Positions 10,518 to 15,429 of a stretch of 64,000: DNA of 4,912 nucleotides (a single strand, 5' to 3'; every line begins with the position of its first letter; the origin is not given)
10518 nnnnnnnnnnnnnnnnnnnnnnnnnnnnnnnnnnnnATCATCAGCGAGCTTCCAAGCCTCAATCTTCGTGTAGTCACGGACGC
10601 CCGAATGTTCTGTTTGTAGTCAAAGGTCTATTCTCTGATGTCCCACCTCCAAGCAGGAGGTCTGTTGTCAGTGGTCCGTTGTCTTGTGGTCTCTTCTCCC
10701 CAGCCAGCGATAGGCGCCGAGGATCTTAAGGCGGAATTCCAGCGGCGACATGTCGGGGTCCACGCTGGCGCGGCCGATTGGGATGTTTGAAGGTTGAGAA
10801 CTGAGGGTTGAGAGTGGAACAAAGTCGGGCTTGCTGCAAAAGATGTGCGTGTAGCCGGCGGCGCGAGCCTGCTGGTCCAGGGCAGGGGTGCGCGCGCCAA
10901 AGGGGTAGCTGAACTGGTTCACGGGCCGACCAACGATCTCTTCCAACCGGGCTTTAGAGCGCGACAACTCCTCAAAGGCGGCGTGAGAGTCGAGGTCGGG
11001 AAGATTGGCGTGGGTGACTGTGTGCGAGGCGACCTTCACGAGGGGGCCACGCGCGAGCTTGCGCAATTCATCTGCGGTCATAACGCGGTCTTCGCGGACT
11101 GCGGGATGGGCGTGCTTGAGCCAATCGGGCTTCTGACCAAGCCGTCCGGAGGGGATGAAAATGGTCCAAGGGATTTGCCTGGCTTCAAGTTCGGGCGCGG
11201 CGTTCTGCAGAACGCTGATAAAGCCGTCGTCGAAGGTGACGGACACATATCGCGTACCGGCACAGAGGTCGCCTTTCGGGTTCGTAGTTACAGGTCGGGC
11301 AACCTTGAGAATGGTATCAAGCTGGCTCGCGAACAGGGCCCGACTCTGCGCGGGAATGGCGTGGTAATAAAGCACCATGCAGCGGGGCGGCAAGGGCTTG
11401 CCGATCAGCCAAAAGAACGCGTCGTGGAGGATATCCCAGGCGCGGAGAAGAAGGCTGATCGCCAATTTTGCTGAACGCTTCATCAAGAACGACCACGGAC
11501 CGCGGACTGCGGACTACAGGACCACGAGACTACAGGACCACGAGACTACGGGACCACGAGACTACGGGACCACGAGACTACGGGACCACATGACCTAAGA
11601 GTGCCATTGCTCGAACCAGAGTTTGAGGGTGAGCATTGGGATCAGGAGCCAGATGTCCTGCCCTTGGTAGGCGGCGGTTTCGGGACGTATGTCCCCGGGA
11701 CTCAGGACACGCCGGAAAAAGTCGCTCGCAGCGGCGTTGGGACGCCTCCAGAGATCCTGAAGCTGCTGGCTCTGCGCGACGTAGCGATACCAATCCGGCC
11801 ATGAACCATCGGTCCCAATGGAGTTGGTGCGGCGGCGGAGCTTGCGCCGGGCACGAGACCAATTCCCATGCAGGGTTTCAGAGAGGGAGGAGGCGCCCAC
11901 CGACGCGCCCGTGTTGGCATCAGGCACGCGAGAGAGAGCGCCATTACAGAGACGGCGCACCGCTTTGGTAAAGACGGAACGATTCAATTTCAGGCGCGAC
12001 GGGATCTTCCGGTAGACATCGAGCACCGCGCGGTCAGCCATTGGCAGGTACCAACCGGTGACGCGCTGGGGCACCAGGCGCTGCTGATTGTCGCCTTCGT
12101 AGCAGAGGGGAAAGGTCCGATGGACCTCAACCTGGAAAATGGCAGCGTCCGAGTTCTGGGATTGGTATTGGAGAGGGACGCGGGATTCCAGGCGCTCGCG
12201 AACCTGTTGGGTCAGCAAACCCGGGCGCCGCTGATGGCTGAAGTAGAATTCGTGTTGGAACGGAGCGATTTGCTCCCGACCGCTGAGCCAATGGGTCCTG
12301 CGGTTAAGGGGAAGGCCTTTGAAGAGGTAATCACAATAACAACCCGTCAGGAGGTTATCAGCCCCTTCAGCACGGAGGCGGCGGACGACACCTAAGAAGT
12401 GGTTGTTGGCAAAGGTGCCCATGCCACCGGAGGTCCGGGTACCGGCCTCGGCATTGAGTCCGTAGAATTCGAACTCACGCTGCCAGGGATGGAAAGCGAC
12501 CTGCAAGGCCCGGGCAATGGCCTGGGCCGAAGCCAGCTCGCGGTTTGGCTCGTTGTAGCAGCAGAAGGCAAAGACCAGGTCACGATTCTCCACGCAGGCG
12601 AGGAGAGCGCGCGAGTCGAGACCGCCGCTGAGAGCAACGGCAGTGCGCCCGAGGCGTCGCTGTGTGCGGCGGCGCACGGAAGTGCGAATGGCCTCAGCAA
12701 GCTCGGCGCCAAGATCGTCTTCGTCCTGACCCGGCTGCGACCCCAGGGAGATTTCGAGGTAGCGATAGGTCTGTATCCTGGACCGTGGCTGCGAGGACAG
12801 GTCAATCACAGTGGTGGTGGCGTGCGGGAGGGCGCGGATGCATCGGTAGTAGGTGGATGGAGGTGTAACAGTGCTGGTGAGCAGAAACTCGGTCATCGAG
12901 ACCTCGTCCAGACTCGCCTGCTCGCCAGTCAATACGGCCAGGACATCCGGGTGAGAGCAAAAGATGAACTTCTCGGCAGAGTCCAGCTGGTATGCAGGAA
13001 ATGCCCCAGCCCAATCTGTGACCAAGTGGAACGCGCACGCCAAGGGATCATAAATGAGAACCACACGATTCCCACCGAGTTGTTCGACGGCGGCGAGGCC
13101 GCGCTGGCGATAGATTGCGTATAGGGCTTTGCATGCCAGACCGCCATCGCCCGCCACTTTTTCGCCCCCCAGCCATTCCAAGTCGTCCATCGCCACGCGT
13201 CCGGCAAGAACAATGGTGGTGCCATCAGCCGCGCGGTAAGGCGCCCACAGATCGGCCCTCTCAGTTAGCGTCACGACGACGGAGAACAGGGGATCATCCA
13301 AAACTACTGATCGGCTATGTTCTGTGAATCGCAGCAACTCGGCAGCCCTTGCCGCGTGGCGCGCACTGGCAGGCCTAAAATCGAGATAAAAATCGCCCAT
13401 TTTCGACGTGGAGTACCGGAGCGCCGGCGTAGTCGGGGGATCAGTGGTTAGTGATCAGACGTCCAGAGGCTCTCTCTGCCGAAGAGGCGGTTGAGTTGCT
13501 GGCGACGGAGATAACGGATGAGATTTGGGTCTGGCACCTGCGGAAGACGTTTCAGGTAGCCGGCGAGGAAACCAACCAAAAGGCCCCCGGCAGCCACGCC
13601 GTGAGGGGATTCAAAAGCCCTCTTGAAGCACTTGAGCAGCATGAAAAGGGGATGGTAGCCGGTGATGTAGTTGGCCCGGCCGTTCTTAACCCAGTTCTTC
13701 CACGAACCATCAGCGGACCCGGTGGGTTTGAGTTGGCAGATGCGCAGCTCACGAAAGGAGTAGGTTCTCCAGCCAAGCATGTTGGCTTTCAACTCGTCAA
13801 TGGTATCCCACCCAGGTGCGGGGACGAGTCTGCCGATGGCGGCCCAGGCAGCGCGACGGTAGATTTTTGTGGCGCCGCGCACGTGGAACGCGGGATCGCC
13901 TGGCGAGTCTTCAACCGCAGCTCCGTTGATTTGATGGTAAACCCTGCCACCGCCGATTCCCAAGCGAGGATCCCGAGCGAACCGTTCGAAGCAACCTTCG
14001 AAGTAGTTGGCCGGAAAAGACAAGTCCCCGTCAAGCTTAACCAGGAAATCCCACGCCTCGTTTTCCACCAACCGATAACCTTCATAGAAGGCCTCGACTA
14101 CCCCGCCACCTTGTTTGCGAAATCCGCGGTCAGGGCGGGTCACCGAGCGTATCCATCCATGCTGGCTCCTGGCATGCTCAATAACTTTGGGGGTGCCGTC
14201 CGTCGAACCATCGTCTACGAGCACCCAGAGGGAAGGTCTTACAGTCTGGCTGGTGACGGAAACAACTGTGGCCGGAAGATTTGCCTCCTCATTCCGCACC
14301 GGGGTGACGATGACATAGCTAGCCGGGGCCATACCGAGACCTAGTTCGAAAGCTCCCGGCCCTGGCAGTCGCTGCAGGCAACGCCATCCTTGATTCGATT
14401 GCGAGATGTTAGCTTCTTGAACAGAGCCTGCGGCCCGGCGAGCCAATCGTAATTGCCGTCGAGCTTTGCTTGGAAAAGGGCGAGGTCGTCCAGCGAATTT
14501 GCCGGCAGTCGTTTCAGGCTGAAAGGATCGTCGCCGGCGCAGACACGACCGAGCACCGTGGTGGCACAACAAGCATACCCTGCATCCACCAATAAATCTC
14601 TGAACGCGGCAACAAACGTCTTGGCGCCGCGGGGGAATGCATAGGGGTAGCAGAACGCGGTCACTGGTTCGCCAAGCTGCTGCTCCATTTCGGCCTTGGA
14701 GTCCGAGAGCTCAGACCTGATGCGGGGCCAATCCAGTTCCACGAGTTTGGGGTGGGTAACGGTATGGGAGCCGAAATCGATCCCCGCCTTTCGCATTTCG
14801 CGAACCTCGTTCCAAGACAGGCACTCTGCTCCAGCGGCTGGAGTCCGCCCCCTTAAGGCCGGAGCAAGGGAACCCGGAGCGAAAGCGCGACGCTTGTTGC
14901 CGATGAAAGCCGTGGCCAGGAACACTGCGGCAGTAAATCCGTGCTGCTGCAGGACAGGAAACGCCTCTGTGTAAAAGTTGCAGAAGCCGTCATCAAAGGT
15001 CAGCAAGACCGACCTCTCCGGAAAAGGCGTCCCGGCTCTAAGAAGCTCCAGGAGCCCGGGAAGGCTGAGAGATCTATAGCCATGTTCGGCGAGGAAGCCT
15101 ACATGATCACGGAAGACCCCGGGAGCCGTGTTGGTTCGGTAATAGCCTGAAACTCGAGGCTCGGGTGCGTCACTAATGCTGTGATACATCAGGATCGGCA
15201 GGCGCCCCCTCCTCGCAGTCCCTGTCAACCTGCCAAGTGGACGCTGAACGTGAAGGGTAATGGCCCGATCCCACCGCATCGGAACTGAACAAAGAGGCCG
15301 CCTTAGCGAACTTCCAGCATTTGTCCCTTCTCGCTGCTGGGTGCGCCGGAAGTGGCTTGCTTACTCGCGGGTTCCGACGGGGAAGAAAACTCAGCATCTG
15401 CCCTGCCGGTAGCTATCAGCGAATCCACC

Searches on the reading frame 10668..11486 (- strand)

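Call 3: search_protein_families(library=pfam, proteins=[window:10668-11486:-])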
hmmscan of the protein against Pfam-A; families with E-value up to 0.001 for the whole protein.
window:10668-11486:- (272 aa): 1 family
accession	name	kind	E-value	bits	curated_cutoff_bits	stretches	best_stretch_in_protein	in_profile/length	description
PF01522.26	Polysacc_deac_1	-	4.5e-19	69.1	23.1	1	77-214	5-123/124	Polysaccharide deacetylase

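Call 4: search_protein_families(library=ncbifam, proteins=[window:10668-11486:-])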
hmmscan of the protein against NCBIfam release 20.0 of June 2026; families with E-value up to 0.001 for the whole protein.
window:10668-11486:- (272 aa): 5 families
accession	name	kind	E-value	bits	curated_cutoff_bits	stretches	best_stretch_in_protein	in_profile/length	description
TIGR03938.2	deacetyl_PgaB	equivalog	4.4e-08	31.9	321.9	1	80-157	65-143/621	poly-beta-1,6-N-acetyl-D-glucosamine N-deacetylase PgaB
NF011177.0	PRK14582.1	equivalog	1.1e-05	23.9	923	1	78-158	106-187/671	poly-beta-1,6-N-acetyl-D-glucosamine N-deacetylase PgaB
TIGR03933.1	PIA_icaB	equivalog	5.6e-05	22.8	248.35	1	78-198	71-190/245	intercellular adhesin biosynthesis polysaccharide N-deacetylase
NF050820.1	PolSacchBiosHfsH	equivalog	0.00014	21.6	400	1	78-199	33-143/249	oligosaccharide deacetylase HfsH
TIGR02764.1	spore_ybaN_pdaB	equivalog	0.00031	20.6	237.4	0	150-216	59-125/191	polysaccharide deacetylase family sporulation protein PdaB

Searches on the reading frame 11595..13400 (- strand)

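Call 3: search_protein_families(library=pfam, proteins=[window:11595-13400:-])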
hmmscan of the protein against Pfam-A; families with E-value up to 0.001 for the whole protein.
window:11595-13400:- (601 aa): 1 family
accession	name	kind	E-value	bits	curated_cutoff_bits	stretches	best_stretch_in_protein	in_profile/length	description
PF00733.27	Asn_synthase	-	7.1e-10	39.5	21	1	233-487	1-274/354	Asparagine synthase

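Call 4: search_protein_families(library=ncbifam, proteins=[window:11595-13400:-])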
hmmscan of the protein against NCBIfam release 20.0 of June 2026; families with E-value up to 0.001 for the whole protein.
window:11595-13400:- (601 aa): 6 families
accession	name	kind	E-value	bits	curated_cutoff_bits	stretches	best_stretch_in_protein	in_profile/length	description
TIGR01536.1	asn_synth_AEB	equivalog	6.9e-14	51.7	267.1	1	95-302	107-309/517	asparagine synthase (glutamine-hydrolyzing)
TIGR03104.1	trio_amidotrans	equivalog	8.8e-13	47.3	570.1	1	95-271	106-281/589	N-acetylglutaminylglutamine amidotransferase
NF033535.1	lass_lactam_cya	exception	2e-12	46.5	525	1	94-271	105-276/668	lasso peptide isopeptide bond-forming cyclase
TIGR03108.1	eps_aminotran_1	hypoth_equivalog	2.7e-10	39.6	816.9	1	97-272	108-280/628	XrtA/PEP-CTERM system amidotransferase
NF033561.1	macrolact_Ik_Al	subfamily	3.7e-10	39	300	1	124-359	93-330/561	albusnodin/ikarugamycin family macrolactam cyclase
NF006949.0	PRK09431.1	equivalog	0.00067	18.3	499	0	90-264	100-241/554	asparagine synthase B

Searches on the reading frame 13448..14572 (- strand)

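Call 10: search_protein_families(library=pfam, proteins=[window:13448-14572:-])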
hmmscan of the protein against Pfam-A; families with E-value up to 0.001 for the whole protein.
window:13448-14572:- (374 aa): 1 family
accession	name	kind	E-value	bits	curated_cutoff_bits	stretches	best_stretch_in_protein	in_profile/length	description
PF00535.33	Glycos_transf_2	-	4.1e-14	53.3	23.3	1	88-217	2-122/168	Glycosyl transferase family 2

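Call 11: search_protein_families(library=ncbifam, proteins=[window:13448-14572:-], max_evalue=0.00001)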
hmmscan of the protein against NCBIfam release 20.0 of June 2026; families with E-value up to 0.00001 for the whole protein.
window:13448-14572:- (374 aa): 2 families
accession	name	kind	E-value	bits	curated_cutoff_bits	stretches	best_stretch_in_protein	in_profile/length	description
TIGR03469.1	HpnB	hypoth_equivalog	1.4e-06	27.6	379.25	1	61-190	21-152/386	hopene-associated glycosyltransferase HpnB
NF047683.1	TeichurnBiosyTuaG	equivalog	7.7e-06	25.7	400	0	87-145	9-67/252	teichuronic acid biosynthesis protein TuaG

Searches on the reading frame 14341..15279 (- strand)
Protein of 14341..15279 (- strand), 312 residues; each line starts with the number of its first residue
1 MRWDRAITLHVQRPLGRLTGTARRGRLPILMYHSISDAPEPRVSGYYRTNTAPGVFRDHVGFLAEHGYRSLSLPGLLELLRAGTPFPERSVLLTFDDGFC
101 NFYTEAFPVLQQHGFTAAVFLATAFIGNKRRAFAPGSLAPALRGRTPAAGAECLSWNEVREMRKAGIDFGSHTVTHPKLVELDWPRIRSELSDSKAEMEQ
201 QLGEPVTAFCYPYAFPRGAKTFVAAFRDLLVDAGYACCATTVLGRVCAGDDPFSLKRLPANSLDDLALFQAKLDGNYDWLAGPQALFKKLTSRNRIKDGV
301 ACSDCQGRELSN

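Call 10: search_protein_families(library=pfam, proteins=[window:14341-15279:-])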
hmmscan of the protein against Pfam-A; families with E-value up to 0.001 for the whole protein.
window:14341-15279:- (312 aa): 1 family
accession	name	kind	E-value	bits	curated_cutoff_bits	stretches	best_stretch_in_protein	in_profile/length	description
PF01522.26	Polysacc_deac_1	-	1.9e-24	86.4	23.1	1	86-215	4-107/124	Polysaccharide deacetylase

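Call 11: search_protein_families(library=ncbifam, proteins=[window:14341-15279:-], max_evalue=0.00001)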
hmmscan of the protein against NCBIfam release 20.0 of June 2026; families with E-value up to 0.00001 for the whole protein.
window:14341-15279:- (312 aa): 5 families
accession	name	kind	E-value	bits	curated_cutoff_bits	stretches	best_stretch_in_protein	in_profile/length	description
TIGR03938.2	deacetyl_PgaB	equivalog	2.3e-22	79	321.9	1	28-175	4-144/621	poly-beta-1,6-N-acetyl-D-glucosamine N-deacetylase PgaB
NF011177.0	PRK14582.1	equivalog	1.4e-14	53.3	923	1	30-175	52-187/671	poly-beta-1,6-N-acetyl-D-glucosamine N-deacetylase PgaB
NF011176.0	PRK14581.1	equivalog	3.7e-11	41.9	1091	1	28-176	50-188/673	poly-beta-1,6-N-acetyl-D-glucosamine N-deacetylase PgaB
TIGR03933.1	PIA_icaB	equivalog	2.8e-08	33.6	248.35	1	56-129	40-112/245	intercellular adhesin biosynthesis polysaccharide N-deacetylase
TIGR02884.1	spore_pdaA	equivalog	2.1e-07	30.9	298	0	88-129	36-78/224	delta-lactam-biosynthetic de-N-acetylase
